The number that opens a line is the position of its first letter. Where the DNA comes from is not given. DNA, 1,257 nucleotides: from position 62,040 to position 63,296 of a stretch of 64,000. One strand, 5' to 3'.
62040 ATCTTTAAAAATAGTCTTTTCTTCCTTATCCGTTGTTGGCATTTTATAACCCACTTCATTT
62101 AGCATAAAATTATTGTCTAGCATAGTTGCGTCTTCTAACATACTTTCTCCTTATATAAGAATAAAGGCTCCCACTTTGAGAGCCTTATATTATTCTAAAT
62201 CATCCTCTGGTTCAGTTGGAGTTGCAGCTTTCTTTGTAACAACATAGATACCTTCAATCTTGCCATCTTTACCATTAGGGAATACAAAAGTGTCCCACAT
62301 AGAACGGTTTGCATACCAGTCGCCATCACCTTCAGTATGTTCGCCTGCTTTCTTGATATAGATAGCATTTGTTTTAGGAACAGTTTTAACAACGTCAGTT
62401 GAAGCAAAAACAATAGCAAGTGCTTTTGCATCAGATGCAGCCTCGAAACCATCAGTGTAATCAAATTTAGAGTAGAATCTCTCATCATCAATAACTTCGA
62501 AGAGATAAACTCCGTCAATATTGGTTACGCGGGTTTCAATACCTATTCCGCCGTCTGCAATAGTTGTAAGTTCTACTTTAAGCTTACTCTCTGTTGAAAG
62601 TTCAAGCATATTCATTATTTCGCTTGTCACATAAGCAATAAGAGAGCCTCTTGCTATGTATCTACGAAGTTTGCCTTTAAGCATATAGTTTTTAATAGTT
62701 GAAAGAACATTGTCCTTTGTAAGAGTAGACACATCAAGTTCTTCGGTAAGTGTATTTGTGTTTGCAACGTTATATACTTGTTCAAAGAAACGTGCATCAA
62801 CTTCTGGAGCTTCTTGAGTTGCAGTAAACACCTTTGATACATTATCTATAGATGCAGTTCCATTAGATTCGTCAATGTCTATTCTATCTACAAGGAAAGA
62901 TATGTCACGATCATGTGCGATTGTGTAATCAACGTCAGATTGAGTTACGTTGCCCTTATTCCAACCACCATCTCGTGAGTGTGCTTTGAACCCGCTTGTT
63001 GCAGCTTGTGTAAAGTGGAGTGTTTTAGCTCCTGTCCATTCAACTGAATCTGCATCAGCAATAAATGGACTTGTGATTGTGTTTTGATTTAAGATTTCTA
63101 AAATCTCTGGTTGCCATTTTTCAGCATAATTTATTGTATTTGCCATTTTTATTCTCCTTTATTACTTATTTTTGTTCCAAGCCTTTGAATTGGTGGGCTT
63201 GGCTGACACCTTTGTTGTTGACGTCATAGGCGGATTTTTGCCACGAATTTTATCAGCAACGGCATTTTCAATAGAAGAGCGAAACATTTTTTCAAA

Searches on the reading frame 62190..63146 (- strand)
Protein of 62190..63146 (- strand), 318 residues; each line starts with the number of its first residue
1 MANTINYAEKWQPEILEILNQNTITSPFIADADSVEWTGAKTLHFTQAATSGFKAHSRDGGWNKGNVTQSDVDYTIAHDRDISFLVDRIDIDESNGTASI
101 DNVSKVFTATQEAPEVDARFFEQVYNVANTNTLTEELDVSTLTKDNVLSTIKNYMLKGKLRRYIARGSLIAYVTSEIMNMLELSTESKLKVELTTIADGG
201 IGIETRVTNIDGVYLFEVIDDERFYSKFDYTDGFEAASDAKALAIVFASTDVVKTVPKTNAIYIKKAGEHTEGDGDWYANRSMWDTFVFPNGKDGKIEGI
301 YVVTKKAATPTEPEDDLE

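Call 80: find_encoding_contigs(protein=window:62190-63146:-, flank=10000, max_places=3)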
Protein window:62190-63146:- (318 aa): 2 contigs read that carry it; 1 place shown.
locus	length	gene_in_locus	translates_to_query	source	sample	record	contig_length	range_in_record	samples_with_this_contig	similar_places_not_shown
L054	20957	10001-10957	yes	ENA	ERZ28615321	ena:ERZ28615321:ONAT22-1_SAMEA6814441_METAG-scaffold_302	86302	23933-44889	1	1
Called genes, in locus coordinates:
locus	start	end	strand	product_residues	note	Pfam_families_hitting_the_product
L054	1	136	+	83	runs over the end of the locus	-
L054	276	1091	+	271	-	PF07453:NUMOD1 (faint), PF07460:NUMOD3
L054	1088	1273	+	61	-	-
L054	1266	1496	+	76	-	-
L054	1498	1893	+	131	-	-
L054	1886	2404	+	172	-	-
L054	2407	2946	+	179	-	-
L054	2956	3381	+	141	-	-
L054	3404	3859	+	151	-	-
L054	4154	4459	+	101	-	-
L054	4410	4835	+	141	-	-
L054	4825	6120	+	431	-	PF03237:Terminase_6N, PF04466:Terminase_3, PF17288:Terminase_3C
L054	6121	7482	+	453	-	PF05133:SPP1_portal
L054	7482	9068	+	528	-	PF06152:Phage_min_cap2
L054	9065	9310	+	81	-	-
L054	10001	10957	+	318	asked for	-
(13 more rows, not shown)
